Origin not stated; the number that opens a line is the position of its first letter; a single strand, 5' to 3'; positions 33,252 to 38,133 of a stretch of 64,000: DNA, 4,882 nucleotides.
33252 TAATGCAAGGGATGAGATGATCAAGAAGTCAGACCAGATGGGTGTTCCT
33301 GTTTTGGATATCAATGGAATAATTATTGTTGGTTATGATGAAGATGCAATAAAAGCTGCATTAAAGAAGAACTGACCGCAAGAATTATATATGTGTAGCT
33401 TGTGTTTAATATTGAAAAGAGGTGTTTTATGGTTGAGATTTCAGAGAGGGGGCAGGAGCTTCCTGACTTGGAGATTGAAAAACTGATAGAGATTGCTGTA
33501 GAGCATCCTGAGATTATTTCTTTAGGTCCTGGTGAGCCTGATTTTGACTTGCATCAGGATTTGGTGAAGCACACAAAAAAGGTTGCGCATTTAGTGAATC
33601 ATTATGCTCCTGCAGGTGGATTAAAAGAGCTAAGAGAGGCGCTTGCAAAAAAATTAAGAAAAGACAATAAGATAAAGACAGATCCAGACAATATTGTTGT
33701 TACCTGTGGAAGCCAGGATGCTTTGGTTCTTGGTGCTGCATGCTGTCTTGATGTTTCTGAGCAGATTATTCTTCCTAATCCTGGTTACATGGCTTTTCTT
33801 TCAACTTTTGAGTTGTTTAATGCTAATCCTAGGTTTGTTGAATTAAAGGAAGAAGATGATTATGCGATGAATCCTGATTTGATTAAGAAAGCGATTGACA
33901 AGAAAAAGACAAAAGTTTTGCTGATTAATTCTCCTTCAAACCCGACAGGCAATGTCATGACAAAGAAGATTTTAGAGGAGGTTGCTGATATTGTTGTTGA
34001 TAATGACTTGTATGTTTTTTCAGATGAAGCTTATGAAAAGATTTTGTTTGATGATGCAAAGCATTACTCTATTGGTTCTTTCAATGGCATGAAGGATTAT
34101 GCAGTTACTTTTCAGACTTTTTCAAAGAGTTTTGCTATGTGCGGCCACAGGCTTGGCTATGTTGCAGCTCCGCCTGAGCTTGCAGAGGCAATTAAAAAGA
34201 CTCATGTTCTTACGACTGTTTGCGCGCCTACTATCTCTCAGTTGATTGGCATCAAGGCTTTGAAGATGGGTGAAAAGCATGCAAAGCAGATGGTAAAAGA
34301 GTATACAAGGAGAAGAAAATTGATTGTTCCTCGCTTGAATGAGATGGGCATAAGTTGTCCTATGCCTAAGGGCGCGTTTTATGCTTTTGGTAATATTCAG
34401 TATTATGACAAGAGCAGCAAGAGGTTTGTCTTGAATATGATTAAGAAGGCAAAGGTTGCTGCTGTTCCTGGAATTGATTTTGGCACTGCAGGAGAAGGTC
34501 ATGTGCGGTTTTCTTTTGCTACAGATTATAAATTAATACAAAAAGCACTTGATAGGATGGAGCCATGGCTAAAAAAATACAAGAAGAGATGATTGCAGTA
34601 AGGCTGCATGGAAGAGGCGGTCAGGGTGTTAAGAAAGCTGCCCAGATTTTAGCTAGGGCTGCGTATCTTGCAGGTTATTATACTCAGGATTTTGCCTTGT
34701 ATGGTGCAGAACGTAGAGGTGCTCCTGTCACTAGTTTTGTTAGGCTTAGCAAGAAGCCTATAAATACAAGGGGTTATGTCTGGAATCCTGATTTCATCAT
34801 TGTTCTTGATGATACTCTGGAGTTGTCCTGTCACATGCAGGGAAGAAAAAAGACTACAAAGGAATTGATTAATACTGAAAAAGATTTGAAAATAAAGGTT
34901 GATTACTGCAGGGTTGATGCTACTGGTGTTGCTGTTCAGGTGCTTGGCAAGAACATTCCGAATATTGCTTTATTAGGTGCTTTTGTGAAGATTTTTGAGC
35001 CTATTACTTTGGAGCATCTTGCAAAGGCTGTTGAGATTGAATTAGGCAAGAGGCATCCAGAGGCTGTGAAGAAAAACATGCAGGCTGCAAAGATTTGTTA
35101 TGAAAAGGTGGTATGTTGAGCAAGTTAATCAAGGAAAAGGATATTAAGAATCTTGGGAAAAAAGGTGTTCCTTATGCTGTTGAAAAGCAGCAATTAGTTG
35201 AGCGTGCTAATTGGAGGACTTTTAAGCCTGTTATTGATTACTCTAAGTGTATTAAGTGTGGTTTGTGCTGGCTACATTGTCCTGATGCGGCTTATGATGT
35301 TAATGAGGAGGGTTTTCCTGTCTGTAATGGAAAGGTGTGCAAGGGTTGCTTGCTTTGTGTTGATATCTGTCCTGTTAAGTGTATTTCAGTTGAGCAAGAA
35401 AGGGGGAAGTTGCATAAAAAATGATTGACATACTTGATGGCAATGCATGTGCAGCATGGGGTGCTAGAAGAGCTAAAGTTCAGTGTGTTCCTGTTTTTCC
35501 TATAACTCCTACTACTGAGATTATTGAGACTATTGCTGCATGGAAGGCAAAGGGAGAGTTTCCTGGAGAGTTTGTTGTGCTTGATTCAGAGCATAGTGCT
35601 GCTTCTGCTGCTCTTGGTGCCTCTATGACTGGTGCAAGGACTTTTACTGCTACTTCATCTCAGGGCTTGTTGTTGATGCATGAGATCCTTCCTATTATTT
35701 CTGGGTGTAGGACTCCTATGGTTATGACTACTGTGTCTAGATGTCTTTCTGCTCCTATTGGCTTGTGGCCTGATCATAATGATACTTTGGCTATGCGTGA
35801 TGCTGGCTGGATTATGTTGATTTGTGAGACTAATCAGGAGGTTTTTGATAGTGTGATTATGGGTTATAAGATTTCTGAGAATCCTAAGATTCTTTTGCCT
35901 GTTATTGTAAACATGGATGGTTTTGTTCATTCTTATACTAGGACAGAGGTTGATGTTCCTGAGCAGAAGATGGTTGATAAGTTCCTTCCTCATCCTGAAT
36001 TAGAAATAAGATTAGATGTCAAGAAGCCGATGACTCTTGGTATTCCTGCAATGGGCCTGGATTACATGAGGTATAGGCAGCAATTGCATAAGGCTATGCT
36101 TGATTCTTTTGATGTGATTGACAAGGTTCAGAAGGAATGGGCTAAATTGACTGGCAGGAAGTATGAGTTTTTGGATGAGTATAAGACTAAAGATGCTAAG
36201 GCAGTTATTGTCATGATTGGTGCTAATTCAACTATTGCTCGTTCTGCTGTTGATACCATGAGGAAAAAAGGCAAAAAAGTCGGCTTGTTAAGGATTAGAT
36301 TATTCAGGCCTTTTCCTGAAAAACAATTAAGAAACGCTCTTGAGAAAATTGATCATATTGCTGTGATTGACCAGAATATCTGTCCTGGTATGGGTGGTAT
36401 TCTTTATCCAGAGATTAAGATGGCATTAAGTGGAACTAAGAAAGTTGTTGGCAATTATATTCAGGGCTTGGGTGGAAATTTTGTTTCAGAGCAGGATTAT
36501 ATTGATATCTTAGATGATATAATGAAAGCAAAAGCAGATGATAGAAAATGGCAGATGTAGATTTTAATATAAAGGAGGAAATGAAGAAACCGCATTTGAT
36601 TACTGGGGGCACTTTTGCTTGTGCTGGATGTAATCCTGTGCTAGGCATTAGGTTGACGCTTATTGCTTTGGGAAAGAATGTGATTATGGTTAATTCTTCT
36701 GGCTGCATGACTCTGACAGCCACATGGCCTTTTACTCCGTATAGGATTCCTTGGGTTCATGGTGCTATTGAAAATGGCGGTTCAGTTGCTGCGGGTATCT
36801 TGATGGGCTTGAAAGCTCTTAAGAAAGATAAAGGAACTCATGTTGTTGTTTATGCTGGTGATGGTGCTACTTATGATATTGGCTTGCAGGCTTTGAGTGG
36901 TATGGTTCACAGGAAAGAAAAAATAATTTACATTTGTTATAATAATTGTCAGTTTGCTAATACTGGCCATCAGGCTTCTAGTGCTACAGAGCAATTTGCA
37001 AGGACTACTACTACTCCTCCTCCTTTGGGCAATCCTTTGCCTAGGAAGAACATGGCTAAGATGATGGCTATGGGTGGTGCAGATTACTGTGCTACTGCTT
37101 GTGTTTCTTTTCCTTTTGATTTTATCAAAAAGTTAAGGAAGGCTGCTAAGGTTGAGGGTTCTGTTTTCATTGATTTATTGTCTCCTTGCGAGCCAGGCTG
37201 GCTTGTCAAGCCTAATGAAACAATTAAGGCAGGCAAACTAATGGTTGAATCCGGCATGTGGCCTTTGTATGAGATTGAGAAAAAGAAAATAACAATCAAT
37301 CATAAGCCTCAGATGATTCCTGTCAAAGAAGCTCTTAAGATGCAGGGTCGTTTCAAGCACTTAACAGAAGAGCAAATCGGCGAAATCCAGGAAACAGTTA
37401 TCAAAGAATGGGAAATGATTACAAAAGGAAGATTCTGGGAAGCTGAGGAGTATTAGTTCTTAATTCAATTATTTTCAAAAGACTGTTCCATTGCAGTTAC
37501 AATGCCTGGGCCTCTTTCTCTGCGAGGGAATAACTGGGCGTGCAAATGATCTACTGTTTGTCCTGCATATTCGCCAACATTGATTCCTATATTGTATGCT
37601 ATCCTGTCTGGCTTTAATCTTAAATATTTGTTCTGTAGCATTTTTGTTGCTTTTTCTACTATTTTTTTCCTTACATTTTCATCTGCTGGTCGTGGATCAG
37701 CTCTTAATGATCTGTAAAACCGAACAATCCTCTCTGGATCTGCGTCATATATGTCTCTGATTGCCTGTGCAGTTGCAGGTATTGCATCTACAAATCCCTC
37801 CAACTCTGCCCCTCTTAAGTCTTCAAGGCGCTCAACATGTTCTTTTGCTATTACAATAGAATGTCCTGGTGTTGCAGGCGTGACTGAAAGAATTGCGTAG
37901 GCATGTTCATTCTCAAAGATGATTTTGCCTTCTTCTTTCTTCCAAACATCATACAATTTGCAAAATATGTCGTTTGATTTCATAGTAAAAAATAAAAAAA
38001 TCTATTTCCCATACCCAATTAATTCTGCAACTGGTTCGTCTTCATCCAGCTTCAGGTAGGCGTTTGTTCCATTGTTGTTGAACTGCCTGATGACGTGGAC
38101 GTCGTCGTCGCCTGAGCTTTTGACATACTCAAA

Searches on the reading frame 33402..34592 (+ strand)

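Call 29: search_protein_families(library=pfam, proteins=[window:33402-34592:+])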
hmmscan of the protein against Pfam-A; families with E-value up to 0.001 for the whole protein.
window:33402-34592:+ (396 aa): 2 families
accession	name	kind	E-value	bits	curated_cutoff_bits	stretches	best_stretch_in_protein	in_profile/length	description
PF00155.27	Aminotran_1_2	-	2.2e-63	215.1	19.7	1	37-385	2-360/361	Aminotransferase class I and II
PF01041.23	DegT_DnrJ_EryC1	-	0.00011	21.9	19.8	1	99-210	43-147/360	DegT/DnrJ/EryC1/StrS aminotransferase family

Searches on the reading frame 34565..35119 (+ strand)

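Call 53: search_protein_families(library=pfam, proteins=[window:34565-35119:+])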
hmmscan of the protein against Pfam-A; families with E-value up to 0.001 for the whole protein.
window:34565-35119:+ (184 aa): 1 family
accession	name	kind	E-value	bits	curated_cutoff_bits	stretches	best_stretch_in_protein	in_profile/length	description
PF01558.24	POR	-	8.1e-32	111.2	27.4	1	18-179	1-172/173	Pyruvate ferredoxin/flavodoxin oxidoreductase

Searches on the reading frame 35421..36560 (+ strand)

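Call 54: search_protein_families(library=pfam, proteins=[window:35421-36560:+])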
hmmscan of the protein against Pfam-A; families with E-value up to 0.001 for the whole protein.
window:35421-36560:+ (379 aa): 2 families
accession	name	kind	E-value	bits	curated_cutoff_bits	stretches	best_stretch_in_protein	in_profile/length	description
PF01855.24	POR_N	-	1.8e-62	211.6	27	1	14-237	2-230/231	Pyruvate flavodoxin/ferredoxin oxidoreductase, thiamine diP-bdg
PF17147.9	PFOR_II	-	4e-29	101.4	27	1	259-359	1-101/102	Pyruvate:ferredoxin oxidoreductase core domain II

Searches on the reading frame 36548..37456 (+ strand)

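Call 54: search_protein_families(library=pfam, proteins=[window:36548-37456:+])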
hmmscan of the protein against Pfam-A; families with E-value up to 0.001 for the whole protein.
window:36548-37456:+ (302 aa): 1 family
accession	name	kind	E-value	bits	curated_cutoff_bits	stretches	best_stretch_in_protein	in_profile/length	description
PF02775.26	TPP_enzyme_C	-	7.5e-19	68.5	21.9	1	65-209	22-150/151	Thiamine pyrophosphate enzyme, C-terminal TPP binding domain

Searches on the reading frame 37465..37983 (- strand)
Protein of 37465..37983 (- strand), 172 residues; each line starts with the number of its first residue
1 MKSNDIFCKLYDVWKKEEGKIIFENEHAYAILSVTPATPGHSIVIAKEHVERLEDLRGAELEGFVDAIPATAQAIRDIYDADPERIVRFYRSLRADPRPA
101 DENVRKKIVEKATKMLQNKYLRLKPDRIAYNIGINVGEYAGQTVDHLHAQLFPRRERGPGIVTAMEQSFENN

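Call 53: search_protein_families(library=pfam, proteins=[window:37465-37983:-])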
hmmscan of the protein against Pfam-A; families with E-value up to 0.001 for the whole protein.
window:37465-37983:- (172 aa): 2 families
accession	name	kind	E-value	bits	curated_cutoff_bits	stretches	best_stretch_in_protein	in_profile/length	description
PF01230.28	HIT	-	4.4e-16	59.7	21.5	1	18-156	5-97/98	HIT domain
PF11969.13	DcpS_C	-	7.3e-10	39.8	24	1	5-90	2-85/114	Scavenger mRNA decapping enzyme C-term binding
